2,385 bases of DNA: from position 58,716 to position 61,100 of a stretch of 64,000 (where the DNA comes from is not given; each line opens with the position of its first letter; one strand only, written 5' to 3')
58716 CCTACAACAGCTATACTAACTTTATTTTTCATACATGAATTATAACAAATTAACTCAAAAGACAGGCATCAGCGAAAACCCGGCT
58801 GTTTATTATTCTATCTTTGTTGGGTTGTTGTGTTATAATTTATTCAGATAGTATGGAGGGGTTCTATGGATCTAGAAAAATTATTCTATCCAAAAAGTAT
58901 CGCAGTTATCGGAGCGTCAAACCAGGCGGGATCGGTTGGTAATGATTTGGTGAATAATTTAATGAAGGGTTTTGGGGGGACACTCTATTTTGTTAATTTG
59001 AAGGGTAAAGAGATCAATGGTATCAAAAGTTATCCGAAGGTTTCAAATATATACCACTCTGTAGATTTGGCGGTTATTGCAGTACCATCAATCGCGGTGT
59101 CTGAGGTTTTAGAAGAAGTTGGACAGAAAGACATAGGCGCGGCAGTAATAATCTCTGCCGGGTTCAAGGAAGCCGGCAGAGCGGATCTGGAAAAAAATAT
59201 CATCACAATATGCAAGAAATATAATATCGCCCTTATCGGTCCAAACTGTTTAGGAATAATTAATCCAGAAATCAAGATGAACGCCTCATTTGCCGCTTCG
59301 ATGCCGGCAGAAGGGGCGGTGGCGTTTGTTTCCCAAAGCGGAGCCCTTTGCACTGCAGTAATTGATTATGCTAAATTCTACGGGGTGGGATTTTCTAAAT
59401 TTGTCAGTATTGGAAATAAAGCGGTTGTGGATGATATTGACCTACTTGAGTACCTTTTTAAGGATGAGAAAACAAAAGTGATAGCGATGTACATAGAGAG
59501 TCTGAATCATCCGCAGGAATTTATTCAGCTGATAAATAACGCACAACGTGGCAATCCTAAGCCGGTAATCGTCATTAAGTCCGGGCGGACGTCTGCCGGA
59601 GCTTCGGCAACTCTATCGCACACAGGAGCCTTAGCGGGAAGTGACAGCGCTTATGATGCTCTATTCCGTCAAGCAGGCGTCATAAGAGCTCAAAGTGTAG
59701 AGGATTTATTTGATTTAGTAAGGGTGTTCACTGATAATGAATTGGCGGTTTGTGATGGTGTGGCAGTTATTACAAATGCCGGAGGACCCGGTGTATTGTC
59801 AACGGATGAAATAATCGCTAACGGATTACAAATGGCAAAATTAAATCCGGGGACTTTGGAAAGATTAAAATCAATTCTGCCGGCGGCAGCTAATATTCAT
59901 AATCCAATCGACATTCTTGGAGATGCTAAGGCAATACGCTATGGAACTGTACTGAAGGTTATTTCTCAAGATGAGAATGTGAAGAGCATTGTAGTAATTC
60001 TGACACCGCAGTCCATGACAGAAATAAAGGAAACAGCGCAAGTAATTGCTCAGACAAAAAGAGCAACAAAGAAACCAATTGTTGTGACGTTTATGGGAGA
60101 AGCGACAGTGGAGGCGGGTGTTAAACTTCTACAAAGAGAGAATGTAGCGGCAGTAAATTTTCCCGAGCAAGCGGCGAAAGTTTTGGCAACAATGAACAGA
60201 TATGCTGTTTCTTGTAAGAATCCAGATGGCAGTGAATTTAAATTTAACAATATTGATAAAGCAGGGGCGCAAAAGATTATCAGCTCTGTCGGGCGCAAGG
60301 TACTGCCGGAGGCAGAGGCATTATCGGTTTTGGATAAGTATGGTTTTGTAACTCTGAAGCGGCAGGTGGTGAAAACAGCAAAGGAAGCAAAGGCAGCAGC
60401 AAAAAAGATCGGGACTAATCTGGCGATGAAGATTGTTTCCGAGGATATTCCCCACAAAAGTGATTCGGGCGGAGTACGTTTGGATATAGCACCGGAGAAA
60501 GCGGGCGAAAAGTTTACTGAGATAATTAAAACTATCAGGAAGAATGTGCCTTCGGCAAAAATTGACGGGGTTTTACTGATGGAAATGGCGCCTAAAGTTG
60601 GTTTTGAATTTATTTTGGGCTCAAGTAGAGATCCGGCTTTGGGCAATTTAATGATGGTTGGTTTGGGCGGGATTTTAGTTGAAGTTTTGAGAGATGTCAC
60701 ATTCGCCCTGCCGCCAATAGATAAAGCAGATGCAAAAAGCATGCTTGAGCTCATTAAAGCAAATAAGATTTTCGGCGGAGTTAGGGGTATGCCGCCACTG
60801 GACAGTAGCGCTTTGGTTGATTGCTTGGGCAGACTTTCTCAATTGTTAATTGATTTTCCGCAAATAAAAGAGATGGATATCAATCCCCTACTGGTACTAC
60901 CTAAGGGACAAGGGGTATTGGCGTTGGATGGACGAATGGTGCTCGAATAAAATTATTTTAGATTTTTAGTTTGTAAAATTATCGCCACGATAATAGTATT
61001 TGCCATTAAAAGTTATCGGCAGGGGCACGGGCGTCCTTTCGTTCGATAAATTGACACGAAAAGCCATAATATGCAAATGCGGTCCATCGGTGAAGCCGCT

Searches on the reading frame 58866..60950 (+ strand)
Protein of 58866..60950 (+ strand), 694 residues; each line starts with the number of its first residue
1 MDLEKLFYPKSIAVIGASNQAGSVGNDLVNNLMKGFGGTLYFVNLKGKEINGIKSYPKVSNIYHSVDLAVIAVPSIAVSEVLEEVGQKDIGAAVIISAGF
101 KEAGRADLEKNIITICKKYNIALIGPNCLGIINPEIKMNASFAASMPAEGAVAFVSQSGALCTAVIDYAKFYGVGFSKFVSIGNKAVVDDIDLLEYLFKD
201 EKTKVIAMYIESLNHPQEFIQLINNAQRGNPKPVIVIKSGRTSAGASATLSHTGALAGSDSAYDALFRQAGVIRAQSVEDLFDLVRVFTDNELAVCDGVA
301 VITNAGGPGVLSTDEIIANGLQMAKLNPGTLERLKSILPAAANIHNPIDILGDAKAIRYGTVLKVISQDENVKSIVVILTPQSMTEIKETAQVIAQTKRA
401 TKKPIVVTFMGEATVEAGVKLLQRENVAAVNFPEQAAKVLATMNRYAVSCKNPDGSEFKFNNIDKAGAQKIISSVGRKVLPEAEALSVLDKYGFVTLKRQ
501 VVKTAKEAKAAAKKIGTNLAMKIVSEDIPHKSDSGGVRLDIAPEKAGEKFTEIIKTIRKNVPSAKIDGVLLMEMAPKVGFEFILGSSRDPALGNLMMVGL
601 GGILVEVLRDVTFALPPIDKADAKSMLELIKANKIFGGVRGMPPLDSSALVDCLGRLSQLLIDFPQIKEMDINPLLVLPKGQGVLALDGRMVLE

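Call 35: search_protein_families(library=pfam, proteins=[window:58866-60950:+], max_evalue=0.00001)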
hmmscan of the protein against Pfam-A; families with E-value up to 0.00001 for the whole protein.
window:58866-60950:+ (694 aa): 6 families
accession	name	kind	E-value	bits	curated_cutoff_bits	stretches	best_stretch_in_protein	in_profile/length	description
PF13549.11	ATP-grasp_5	-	2e-69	233.8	27.6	1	475-693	5-221/221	ATP-grasp domain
PF13607.11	Succ_CoA_lig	-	7.9e-56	188.1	27.4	1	150-288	2-138/138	Succinyl-CoA ligase like flavodoxin domain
PF13380.12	CoA_binding_2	-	6.1e-21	75.5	22.8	1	10-133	1-115/116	CoA binding domain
PF19045.5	Ligase_CoA_2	-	2e-14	54.4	23.7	1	299-449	1-157/162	Ligase-CoA domain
PF02629.25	CoA_binding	-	1.7e-10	42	22.3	1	9-99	3-97/97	CoA binding domain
PF00549.24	Ligase_CoA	-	5.6e-08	33.4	24.5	0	341-436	19-121/128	CoA-ligase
